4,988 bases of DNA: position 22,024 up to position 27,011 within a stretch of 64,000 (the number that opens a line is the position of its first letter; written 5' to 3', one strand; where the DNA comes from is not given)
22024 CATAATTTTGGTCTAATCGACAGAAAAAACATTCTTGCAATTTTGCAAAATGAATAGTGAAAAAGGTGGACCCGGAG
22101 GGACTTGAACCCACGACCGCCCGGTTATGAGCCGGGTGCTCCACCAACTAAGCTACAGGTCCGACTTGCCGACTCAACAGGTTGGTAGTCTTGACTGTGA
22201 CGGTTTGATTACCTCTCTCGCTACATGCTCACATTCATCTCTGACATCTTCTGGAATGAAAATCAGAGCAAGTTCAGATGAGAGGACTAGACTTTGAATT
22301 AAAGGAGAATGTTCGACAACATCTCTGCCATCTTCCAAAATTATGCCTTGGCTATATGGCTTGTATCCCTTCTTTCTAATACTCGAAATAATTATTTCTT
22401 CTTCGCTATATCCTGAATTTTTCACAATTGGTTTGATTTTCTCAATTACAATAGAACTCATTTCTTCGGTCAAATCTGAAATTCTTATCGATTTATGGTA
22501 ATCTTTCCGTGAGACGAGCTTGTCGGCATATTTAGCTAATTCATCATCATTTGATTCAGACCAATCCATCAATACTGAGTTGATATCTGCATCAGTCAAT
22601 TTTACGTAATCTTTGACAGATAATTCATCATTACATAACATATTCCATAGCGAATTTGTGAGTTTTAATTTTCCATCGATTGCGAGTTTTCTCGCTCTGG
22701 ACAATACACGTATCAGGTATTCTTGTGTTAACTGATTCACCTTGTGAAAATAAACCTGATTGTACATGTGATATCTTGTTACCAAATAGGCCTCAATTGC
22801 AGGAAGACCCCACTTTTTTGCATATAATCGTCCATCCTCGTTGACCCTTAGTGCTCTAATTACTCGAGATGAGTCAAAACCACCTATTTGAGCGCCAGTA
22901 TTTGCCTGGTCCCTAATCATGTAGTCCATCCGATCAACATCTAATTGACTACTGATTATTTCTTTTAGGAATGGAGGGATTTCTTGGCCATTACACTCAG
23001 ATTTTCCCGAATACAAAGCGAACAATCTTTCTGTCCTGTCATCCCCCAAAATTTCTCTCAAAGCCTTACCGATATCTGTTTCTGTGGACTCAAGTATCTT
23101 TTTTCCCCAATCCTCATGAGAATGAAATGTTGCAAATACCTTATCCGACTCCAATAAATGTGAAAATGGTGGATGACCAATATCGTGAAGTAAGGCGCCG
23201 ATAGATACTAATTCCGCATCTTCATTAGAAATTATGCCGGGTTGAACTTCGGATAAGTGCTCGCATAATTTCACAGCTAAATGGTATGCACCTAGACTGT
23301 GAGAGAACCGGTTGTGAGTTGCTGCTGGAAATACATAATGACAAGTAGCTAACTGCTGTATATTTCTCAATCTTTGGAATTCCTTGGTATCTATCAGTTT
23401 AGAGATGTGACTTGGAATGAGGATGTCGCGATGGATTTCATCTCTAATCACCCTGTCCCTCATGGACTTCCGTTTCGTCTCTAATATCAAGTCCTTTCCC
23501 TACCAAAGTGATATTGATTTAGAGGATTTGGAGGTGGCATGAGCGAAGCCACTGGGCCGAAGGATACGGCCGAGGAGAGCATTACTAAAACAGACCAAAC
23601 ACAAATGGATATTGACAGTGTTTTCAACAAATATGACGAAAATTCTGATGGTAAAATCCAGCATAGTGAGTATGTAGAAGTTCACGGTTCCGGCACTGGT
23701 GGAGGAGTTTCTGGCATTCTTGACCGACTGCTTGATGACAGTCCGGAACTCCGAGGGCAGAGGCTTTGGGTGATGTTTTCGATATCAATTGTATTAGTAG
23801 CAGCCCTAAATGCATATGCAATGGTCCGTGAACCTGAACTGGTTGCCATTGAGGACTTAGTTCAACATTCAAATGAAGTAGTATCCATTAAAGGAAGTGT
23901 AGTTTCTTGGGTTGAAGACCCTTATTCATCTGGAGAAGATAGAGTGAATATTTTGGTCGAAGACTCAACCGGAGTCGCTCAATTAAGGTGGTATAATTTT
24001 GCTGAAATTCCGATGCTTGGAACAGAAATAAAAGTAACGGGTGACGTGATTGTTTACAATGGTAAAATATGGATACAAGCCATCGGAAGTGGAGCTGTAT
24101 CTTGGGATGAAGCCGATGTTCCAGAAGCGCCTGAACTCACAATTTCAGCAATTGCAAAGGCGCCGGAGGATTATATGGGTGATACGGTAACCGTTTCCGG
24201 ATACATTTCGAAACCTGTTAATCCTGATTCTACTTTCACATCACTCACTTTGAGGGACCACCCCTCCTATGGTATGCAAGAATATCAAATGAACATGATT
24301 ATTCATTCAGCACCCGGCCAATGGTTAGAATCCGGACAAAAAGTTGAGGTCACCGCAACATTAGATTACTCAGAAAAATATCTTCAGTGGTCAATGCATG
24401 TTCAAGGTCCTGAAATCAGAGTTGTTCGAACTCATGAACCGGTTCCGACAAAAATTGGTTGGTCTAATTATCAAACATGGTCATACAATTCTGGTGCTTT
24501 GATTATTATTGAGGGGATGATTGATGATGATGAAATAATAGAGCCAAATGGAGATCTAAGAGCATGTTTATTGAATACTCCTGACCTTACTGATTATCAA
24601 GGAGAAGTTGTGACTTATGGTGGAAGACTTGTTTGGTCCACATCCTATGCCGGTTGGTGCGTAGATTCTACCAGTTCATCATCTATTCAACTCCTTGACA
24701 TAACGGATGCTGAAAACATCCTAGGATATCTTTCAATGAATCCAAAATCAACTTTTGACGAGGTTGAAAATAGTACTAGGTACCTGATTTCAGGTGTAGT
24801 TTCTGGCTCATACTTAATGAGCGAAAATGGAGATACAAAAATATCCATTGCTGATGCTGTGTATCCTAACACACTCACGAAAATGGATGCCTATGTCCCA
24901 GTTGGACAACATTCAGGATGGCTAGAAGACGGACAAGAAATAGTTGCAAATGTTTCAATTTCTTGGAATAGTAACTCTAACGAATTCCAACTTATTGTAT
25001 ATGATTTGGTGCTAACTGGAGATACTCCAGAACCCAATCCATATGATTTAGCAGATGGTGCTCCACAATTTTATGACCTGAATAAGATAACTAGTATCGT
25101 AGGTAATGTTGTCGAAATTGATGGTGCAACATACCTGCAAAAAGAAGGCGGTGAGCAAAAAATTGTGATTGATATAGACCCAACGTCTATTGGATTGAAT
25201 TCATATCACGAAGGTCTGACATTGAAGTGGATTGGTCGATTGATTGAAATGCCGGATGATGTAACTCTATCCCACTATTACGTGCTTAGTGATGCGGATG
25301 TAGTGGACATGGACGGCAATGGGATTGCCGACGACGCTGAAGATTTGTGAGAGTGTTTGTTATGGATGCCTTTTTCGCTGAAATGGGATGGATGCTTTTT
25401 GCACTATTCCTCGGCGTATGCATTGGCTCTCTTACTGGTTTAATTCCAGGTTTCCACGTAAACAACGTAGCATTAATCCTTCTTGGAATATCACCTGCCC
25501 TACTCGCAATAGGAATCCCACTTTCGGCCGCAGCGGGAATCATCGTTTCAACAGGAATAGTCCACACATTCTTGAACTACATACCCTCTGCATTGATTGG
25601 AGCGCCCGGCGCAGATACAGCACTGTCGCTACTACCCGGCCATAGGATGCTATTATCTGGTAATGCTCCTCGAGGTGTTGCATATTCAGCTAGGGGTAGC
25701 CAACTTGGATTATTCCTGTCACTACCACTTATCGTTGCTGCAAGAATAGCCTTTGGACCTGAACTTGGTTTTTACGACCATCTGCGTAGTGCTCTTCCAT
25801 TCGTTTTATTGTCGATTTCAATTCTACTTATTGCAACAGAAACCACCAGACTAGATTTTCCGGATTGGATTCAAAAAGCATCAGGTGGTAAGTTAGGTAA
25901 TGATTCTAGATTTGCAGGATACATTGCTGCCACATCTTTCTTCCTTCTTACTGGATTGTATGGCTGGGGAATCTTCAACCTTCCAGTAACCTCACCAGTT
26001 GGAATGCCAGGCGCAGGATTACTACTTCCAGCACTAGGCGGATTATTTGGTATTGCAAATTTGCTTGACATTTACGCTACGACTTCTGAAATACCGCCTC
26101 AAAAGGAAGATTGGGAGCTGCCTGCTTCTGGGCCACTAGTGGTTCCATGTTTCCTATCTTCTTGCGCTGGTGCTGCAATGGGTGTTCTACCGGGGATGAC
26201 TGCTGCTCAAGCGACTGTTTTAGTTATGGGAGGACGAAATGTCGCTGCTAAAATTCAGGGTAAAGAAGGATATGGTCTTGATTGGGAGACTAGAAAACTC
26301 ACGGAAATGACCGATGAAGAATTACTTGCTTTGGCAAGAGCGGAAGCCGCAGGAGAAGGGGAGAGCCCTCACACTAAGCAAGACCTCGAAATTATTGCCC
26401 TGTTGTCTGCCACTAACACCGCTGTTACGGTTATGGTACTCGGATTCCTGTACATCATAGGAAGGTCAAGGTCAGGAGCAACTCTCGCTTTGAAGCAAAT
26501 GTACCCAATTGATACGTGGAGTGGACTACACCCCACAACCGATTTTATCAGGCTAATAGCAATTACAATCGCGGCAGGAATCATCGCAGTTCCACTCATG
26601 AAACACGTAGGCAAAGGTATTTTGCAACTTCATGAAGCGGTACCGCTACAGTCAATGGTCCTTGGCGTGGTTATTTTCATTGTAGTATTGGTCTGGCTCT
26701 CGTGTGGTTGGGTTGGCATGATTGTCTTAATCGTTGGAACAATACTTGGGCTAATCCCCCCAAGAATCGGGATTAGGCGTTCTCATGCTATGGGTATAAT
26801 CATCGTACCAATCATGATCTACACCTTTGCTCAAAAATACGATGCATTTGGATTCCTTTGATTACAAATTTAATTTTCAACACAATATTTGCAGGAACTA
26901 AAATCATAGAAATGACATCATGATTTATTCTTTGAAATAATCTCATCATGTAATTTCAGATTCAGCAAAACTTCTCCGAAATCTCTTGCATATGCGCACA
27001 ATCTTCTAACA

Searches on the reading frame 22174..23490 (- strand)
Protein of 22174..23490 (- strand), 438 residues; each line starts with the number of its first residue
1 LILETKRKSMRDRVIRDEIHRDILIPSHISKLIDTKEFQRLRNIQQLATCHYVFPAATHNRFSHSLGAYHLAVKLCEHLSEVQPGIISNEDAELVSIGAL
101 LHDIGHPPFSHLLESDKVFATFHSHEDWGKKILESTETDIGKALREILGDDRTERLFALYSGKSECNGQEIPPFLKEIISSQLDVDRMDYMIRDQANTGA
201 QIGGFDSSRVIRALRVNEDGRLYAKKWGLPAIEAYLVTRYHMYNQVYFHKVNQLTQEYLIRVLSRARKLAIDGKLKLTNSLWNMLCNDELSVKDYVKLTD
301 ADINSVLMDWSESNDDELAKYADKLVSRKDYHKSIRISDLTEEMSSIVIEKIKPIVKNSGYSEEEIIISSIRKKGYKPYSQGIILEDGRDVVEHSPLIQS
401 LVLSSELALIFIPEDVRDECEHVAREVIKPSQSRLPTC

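Call 50: search_protein_families(library=pfam, proteins=[window:22174-23490:-], max_evalue=0.001)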
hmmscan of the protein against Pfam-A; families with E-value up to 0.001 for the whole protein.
window:22174-23490:- (438 aa): 2 families
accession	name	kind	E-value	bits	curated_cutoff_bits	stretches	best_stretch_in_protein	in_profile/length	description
PF01966.28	HD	-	1.6e-15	57.9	22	1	61-190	1-112/116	HD domain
PF19276.4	HD_assoc_2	-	1.8e-09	37.8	23.1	1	205-428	1-211/222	HD associated region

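Call 64: search_protein_families(library=ncbifam, proteins=[window:22174-23490:-], max_evalue=0.00001)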
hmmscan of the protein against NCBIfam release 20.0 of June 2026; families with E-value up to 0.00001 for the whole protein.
window:22174-23490:- (438 aa): 4 families
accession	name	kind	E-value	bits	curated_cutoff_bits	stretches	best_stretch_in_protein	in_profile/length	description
TIGR01353.1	dGTP_triPase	subfamily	2.6e-09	37.1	152.35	1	31-114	11-94/389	dGTP triphosphohydrolase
NF041026.1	antiphage_dGTPase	exception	3.1e-07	29.9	400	1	10-111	10-105/425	anti-phage deoxyguanosine triphosphatase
TIGR00277.1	HDIG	domain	1.1e-06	28.4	27.6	1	60-137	4-69/84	HDIG domain-containing metalloprotein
NF002205.0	PRK01096.1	equivalog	2.6e-06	26.7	439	1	6-126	10-133/444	deoxyguanosinetriphosphate triphosphohydrolase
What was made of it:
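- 22174..23490 (-): Conserved divergent neighbour: HD + HD_assoc_2 protein (dNTP triphosphohydrolase-like). Calls 50, 64.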

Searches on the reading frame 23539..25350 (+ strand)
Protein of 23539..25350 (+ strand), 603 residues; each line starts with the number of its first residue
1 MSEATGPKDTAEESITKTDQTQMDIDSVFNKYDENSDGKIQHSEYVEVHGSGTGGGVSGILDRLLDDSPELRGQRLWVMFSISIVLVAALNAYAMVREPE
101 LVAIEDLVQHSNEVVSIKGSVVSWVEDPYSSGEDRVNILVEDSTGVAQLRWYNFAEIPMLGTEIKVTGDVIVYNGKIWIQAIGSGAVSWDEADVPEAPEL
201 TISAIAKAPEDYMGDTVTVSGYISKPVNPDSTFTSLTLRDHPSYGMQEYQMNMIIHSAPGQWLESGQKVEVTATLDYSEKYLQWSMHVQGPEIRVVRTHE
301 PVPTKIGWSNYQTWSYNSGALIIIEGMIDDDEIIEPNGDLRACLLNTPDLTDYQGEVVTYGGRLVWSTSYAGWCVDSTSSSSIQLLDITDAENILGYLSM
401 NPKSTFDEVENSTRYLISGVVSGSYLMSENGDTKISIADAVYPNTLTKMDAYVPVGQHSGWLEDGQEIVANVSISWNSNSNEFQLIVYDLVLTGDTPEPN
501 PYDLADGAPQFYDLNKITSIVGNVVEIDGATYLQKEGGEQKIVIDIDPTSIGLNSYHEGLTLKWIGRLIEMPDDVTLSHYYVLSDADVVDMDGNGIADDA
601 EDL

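Call 6: search_protein_families(library=pfam, proteins=[window:23539-25350:+], max_evalue=0.001)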
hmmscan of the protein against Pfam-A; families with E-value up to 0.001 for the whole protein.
window:23539-25350:+ (603 aa): 3 families
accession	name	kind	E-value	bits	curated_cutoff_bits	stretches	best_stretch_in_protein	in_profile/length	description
PF13742.12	tRNA_anti_2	-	1.3e-05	25.7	27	0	205-288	10-91/95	OB-fold nucleic acid binding domain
PF01336.31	tRNA_anti-codon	-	0.00022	21.5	27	0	117-177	3-65/75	OB-fold nucleic acid binding domain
PF13202.12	EF-hand_5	-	0.00055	19.7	25.9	0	25-47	1-23/25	EF hand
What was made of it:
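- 23539..25350 (+): Conserved upstream gene: 603-aa single-pass membrane protein with about five tandem OB-like beta-barrels. Sub-threshold Pfam OB-fold hits (call 6).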

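Call 8: search_protein_families(library=ncbifam, proteins=[window:23539-25350:+], max_evalue=0.01)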
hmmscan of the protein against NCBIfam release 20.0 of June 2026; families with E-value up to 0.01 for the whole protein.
window:23539-25350:+ (603 aa): 0 families

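Call 63: find_homologous_proteins(query=window:23539-25350:+, max_evalue=0.00001)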
Query window:23539-25350:+ (603 aa): 247 proteins with E <= 0.00001 among 8000 candidates; the best 120 are listed.
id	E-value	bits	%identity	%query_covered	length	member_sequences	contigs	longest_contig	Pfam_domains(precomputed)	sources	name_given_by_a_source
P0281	0.0e+0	1351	100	100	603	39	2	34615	PF13742.13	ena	-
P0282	0.0e+0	1113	81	97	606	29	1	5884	PF01336.32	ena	-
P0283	0.0e+0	1083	77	100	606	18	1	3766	-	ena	-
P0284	0.0e+0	1035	75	98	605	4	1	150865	-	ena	-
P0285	5.1e-289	978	70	99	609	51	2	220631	-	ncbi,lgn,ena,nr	ncbi:hypothetical protein OAO34_00625 [Candidatus Poseidoniaceae archaeon]|nr:hypothetical protein [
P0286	1.9e-288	977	70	98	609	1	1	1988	-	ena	-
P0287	2.0e-288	976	69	100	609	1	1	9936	-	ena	-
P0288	2.2e-288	976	70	98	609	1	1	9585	-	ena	-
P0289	2.3e-288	976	69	100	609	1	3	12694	-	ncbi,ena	-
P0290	2.9e-288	976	72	97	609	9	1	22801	-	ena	-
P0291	3.9e-288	975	70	98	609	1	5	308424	-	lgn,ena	-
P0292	5.1e-288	975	69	100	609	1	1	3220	-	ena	-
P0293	6.2e-288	975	70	98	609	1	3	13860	-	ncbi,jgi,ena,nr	ncbi:MAG: hypothetical protein CL428_00130 [Acidimicrobiaceae bacterium]|nr:hypothetical protein [Ac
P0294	1.3e-287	974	70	98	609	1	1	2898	-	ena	-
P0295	1.6e-287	973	70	99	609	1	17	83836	-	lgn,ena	-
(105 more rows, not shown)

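Call 73: predict_structure(alignment_id=A6)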
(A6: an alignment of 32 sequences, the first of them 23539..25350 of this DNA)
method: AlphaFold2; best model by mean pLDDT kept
length: 603 residues; sequences in the alignment: 32
mean_pLDDT: 71.2   pTM: 0.36
mean pLDDT of the five models: 71.2, 71.0, 68.9, 60.3, 56.9
residues with pLDDT >= 90: 25; 70-90: 392; 50-70: 76; < 50: 110
segments of 3 or more residues with pLDDT < 50: 1-77, 91-97, 128-131, 196-198, 244-247, 379-392
pLDDT, mean of each block of 10 residues (from residue 1): 30 30 42 42 41 40 46 50 58 52 80 81 62 67 80 69 81 73 73 60 76 78 79 78 54 80 80 80 80 74 76 77 85 84 80 79 79 73 34 66 77 76 84 81 65 78 84 81 83 81 85 87 87 87 88 80 90 78 87 69 59
secondary structure, 60 per line:
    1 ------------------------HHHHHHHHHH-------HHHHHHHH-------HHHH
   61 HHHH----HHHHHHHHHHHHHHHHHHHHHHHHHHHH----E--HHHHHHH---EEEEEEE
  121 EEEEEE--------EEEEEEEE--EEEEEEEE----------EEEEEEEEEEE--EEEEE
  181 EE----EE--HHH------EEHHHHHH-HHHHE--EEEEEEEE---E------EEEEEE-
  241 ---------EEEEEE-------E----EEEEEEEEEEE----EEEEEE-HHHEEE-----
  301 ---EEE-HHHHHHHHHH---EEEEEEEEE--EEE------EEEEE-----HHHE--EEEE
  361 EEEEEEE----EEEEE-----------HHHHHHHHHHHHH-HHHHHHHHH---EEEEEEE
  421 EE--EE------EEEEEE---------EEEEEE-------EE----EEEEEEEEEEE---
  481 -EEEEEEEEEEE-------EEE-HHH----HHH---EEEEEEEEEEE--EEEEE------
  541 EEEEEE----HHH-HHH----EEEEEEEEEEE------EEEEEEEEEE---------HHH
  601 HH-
elements in order: H25-34 H42-49 H57-64 H69-96 H104-110 E114-126 E135-142 E145-152 E163-173 E176-182 H202-207 H209-212 E216-223 E234-239 E250-255 E268-278 E283-288 E293-295 E304-306 H308-317 E321-329 E332-334 E341-345 E357-367 E372-376 H388-400 H402-410 E414-422 E433-438 E448-453 E467-477 E482-492 E500-502 E517-527 E530-534 E541-546 E562-572 E579-588 H598-602
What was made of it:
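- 23539..25350 (+): AF2 pLDDT 71, 75-87 within the domains (call 73).
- The OB-fold model is only moderately confident (pLDDT 71, pTM 0.36, call 73), and its Pfam OB hits are below threshold (call 6).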

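Call 75: fold_search(model_id=the predicted structure, library=pdb)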
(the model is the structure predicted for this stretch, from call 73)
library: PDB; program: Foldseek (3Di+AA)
matches with E <= 10: 1140; with E <= 0.001: 120
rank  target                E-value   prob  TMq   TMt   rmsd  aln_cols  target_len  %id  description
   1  8soj_A                1.5e-09  1.00  0.17  0.11  27.1       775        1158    9  Cryo-EM structure of human CST bound to POT1(ESDL)/TPP1 in the absence of telomeric ssDNA (released 2023-06-07)
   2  5z7d_C                2.0e-09  1.00  0.18  0.24  16.2       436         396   11  p204HINab-dsDNA complex structure (released 2019-01-30)
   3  5z7d_B                3.2e-09  1.00  0.16  0.21  16.8       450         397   11  p204HINab-dsDNA complex structure (released 2019-01-30)
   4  5z7d_A                1.9e-08  1.00  0.17  0.23  18.9       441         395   10  p204HINab-dsDNA complex structure (released 2019-01-30)
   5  9pd4_N                1.9e-08  1.00  0.17  0.21  20.4       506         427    8  NER dual incision complex - DuIM (released 2026-02-18)
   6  8sh1_A                3.4e-08  1.00  0.22  0.41  11.2       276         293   11  Structure of human POT1 DNA binding domain bound to a 5'-phosphorylated junction of a telomeric double-stranded DNA du (released 2023-08-30)
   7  8d0b_A                5.2e-08  1.00  0.18  0.11  27.8       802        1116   10  Human CST-DNA polymerase alpha/primase preinitiation complex bound to 4xTEL-foldback template (released 2022-06-22)
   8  1ph1_A                7.7e-08  1.00  0.22  0.27  15.8       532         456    9  CRYSTAL STRUCTURE OF THE OXYTRICHA NOVA TELOMERE END-BINDING PROTEIN COMPLEXED WITH NONCOGNATE SSDNA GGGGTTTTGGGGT (released 2003-06-17)
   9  3kjp_A                2.5e-07  1.00  0.20  0.38  11.4       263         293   12  Crystal Structure of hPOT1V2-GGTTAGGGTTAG (released 2010-01-19)
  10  8sok_D                2.6e-07  1.00  0.22  0.21  27.5       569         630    9  Cryo-EM structure of human CST bound to POT1(ESDL)/TPP1 in the presence of telomeric ssDNA (released 2023-06-07)
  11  1xjv_A                2.9e-07  1.00  0.21  0.39  11.2       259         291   12  Crystal structure of human POT1 bound to telomeric single-stranded DNA (TTAGGGTTAG) (released 2004-12-14)
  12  3kjo_A                3.2e-07  1.00  0.21  0.39  11.2       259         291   12  Crystal Structure of hPOT1V2-dTrUd(AGGGTTAG) (released 2010-01-19)
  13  3u58_C                5.3e-07  1.00  0.17  0.36   8.6       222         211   10  Crystal Structure of the Tetrahymena telomerase processivity factor Teb1 AB (released 2011-12-28)
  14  3u58_B                7.0e-07  1.00  0.18  0.38   8.3       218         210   10  Crystal Structure of the Tetrahymena telomerase processivity factor Teb1 AB (released 2011-12-28)
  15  5yzw_B                1.1e-06  1.00  0.17  0.40   8.6       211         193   13  Crystal structure of p204 HINb domain (released 2018-12-19)
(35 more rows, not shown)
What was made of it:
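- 23539..25350 (+): The best 40 or so Foldseek hits are tandem-OB DNA binders (CST, POT1, HIN-200, RPA, TEBP, LEF-3), E = 1e-9 to 1e-5 (call 75).
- Closest known: ExeM/Xds-type and Hvo_1477-type LTD-bearing extracellular nucleases. Same: Here an OB-fold protein is encoded in the same gene block (call 75).
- an upstream membrane protein whose fold hits are all tandem-OB DNA binders (call 75);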

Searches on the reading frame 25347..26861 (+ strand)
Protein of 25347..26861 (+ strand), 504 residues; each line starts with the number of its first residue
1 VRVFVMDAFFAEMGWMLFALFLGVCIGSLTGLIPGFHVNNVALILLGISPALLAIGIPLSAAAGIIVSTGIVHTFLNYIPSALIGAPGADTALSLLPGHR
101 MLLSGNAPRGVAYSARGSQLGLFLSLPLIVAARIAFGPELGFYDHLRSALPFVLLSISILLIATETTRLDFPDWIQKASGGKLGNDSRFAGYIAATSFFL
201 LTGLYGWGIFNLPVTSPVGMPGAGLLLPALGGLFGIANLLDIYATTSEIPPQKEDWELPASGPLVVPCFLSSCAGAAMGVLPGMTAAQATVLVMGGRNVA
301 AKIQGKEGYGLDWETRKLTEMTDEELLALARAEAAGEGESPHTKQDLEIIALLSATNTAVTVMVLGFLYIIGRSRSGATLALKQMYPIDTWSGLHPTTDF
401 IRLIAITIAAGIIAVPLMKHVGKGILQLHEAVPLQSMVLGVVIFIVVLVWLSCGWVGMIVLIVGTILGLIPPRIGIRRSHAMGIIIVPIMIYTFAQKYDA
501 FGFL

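Call 6: search_protein_families(library=pfam, proteins=[window:25347-26861:+], max_evalue=0.001)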
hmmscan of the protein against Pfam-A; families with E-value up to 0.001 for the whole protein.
window:25347-26861:+ (504 aa): 1 family
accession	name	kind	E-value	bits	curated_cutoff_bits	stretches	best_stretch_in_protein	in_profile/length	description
PF01970.21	TctA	-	6.6e-41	140.7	28.9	2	17-298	1-268/423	Tripartite tricarboxylate transporter TctA family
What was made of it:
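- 25347..26861 (+): Conserved upstream gene: TctA-family transporter. Call 6 (E=6.6e-41).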

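Call 64: search_protein_families(library=ncbifam, proteins=[window:25347-26861:+], max_evalue=0.00001)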
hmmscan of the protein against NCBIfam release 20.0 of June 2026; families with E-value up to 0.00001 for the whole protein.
window:25347-26861:+ (504 aa): 0 families
